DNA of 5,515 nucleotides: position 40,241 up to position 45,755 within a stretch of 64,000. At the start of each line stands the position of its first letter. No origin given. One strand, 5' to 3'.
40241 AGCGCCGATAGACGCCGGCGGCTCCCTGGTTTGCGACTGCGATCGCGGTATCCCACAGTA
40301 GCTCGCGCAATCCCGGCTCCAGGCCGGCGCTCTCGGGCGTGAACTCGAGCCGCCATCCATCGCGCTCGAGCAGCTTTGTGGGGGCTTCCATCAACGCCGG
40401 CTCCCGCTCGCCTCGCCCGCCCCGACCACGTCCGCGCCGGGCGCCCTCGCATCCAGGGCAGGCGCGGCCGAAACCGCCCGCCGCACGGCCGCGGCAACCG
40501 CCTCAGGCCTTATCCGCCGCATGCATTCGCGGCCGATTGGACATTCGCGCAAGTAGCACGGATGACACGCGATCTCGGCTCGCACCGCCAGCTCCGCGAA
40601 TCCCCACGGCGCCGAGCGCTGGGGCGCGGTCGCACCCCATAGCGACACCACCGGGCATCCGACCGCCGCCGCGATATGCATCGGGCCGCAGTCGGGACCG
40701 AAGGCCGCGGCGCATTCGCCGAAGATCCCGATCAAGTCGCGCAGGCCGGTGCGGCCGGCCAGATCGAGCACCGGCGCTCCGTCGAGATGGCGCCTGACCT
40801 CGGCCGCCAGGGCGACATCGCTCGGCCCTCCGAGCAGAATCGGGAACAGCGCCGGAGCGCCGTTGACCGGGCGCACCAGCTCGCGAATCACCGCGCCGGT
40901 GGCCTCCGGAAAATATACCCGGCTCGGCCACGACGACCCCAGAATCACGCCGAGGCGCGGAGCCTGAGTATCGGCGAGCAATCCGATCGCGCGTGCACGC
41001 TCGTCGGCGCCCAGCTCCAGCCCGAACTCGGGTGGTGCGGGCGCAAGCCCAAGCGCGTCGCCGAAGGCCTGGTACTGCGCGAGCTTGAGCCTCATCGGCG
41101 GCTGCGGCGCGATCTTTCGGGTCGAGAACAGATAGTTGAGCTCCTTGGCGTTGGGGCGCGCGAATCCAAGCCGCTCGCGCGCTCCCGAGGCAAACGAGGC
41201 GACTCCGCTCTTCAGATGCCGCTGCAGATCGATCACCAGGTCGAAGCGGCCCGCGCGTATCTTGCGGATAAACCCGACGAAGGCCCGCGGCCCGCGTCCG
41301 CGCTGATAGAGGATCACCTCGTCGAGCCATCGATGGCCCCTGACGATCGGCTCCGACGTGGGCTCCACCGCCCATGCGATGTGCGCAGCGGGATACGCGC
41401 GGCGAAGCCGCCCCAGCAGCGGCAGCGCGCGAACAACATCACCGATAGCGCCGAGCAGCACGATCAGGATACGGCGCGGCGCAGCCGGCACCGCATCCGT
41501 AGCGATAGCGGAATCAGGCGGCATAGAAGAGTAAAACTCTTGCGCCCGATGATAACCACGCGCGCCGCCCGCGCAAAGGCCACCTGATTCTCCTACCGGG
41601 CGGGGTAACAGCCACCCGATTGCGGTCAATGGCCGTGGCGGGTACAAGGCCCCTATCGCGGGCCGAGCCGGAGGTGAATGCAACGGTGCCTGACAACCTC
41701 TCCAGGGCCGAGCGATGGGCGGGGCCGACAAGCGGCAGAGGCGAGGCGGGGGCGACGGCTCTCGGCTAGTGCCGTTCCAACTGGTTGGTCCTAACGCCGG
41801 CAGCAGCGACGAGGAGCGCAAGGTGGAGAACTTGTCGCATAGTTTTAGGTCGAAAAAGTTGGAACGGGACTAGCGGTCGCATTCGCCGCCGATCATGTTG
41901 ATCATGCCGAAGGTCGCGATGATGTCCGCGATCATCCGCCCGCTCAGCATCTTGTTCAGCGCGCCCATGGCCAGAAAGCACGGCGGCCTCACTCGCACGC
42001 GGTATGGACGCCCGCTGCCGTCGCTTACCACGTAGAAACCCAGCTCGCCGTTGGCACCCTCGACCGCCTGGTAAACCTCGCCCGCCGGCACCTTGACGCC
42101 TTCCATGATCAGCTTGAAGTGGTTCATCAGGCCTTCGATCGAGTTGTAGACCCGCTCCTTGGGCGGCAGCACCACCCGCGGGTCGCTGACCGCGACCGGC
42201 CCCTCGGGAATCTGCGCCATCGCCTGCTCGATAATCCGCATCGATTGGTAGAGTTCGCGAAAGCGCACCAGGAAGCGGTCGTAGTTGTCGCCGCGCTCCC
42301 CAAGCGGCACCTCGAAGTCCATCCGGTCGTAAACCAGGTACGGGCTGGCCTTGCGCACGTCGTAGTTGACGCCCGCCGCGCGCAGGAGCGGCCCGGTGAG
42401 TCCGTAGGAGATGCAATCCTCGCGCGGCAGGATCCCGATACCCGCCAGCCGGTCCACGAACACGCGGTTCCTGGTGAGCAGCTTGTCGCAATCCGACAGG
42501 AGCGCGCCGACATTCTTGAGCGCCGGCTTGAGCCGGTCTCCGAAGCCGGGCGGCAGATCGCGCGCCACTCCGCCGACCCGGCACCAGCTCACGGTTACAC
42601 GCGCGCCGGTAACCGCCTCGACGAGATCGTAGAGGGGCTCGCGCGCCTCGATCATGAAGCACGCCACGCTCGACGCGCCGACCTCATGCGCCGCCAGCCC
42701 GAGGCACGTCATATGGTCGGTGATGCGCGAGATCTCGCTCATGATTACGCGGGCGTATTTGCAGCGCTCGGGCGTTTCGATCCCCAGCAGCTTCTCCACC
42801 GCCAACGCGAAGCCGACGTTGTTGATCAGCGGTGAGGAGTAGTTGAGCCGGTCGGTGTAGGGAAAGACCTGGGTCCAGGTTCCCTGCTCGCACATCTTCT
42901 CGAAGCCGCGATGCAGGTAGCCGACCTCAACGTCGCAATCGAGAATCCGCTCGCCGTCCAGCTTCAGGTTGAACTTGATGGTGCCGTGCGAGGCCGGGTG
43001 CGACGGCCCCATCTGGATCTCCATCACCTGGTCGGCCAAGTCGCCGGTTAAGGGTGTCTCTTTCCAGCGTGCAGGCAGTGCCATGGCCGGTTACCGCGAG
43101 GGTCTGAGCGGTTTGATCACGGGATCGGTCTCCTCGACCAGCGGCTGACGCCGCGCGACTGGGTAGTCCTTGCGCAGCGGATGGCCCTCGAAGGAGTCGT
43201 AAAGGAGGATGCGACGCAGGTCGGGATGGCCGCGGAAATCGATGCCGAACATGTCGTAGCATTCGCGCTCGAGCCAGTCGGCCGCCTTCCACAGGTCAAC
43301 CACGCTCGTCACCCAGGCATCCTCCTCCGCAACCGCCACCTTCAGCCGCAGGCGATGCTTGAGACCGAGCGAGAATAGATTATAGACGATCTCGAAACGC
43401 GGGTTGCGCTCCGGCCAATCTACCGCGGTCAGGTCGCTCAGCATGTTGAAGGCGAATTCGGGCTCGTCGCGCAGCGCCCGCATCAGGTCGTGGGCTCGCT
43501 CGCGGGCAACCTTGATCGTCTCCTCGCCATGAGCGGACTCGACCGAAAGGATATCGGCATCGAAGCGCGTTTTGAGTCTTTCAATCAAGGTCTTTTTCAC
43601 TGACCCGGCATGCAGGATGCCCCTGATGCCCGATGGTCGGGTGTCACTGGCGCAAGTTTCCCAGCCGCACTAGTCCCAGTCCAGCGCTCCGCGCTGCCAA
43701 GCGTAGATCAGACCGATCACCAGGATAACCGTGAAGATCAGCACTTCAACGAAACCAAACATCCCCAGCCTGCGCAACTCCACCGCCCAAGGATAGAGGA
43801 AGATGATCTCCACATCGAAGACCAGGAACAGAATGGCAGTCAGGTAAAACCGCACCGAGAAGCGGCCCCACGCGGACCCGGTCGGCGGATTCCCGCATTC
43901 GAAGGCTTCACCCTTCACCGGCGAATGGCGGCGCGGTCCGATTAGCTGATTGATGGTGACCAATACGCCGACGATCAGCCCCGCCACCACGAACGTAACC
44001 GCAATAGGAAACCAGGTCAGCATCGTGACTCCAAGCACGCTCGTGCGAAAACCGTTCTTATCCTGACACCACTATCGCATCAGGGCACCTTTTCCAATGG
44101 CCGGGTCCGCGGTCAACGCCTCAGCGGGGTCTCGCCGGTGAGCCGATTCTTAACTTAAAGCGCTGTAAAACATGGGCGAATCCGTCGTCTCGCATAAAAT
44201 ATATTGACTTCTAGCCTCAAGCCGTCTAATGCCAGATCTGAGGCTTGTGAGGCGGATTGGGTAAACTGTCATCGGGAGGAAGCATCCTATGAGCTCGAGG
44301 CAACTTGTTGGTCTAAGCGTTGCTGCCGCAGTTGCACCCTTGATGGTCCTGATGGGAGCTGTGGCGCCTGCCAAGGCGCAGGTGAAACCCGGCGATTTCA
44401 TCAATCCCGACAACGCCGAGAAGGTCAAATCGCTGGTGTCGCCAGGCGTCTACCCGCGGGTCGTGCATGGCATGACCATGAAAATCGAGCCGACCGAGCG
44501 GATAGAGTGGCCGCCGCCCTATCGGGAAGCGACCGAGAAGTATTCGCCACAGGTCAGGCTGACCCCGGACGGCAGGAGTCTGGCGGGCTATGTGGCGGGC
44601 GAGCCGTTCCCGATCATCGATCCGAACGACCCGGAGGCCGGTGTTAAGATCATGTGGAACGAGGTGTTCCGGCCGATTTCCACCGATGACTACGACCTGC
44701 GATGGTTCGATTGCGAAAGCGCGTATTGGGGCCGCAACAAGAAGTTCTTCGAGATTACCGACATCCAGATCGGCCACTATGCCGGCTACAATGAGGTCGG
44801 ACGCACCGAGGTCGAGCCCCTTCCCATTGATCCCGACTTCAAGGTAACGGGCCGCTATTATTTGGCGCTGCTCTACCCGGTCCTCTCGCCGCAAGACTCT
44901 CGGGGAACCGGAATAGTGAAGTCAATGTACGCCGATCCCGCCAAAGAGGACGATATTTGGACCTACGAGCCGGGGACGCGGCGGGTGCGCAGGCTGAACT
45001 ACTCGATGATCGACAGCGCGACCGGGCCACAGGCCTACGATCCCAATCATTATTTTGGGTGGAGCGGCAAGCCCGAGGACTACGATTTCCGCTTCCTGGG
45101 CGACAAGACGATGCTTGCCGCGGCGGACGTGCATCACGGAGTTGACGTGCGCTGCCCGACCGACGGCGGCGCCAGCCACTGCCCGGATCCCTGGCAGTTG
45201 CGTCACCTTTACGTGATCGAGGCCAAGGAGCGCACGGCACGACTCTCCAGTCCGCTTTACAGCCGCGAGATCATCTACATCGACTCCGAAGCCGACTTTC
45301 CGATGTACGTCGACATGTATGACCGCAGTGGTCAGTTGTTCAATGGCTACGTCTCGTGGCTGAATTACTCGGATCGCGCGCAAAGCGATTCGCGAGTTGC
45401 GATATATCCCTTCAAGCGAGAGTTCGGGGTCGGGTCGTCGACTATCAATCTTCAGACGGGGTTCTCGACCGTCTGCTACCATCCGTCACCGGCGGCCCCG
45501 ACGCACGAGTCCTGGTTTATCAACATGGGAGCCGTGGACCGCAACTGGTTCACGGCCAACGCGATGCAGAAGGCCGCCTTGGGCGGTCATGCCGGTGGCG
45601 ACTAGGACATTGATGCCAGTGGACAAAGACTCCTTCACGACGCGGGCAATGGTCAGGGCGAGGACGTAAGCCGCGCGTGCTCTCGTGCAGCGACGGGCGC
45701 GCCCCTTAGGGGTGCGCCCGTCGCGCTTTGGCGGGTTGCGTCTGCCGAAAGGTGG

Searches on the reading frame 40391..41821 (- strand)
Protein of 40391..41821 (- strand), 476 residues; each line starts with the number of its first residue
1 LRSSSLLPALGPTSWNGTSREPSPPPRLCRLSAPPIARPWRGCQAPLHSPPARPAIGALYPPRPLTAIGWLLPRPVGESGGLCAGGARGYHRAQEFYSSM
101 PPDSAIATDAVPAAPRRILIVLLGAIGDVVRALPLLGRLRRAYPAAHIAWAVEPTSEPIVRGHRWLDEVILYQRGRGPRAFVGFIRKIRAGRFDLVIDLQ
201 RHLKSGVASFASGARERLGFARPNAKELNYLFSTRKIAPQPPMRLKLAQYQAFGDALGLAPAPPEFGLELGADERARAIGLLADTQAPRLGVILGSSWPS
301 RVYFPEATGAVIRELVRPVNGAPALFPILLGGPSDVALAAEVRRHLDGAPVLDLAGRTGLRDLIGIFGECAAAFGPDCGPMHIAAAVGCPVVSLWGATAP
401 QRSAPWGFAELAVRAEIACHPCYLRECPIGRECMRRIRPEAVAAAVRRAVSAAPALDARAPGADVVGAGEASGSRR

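Call 74: search_protein_families(library=pfam, proteins=[window:40391-41821:-], max_evalue=0.001)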
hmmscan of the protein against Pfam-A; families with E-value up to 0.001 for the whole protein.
window:40391-41821:- (476 aa): 1 family
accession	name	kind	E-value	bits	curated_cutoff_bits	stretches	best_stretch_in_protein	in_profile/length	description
PF01075.23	Glyco_transf_9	-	6.3e-29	101.5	22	1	184-429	4-243/247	Glycosyltransferase family 9 (heptosyltransferase)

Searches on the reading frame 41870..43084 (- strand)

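Call 74: search_protein_families(library=pfam, proteins=[window:41870-43084:-], max_evalue=0.001)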
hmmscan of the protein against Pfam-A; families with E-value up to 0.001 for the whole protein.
window:41870-43084:- (404 aa): 1 family
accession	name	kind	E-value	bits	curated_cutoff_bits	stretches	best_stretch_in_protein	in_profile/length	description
PF00346.24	Complex1_49kDa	-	1.5e-107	359.1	24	1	135-404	2-271/271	Respiratory-chain NADH dehydrogenase, 49 Kd subunit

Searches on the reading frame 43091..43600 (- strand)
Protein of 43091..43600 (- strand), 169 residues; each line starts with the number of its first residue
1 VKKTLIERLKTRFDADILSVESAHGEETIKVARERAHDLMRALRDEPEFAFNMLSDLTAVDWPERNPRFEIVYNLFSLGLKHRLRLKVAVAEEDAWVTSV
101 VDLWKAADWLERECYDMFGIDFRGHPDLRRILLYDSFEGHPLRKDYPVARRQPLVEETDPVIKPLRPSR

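Call 74: search_protein_families(library=pfam, proteins=[window:43091-43600:-], max_evalue=0.001)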
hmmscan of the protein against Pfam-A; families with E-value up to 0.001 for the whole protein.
window:43091-43600:- (169 aa): 1 family
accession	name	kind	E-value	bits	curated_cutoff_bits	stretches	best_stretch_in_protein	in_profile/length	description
PF00329.25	Complex1_30kDa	-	5.8e-48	163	22.5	1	29-151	1-123/124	Respiratory-chain NADH dehydrogenase, 30 Kd subunit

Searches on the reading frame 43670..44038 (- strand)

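Call 74: search_protein_families(library=pfam, proteins=[window:43670-44038:-], max_evalue=0.001)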
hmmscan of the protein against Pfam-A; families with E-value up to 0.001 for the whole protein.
window:43670-44038:- (122 aa): 1 family
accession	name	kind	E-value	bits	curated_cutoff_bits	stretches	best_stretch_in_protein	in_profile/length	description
PF00507.24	Oxidored_q4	-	2.2e-39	134.1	23.3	1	25-121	3-99/99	NADH-ubiquinone/plastoquinone oxidoreductase, chain 3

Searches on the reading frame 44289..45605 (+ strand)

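Call 74: search_protein_families(library=pfam, proteins=[window:44289-45605:+], max_evalue=0.001)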
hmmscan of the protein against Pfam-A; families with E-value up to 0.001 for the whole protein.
window:44289-45605:+ (438 aa): 2 families
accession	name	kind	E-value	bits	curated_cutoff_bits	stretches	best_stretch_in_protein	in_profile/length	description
PF07044.18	DUF1329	-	1e-42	147.2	23.1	1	38-359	2-312/368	Protein of unknown function (DUF1329)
PF17131.11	LolA_like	-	2.9e-11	43.8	30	1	198-351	9-128/184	Outer membrane lipoprotein-sorting protein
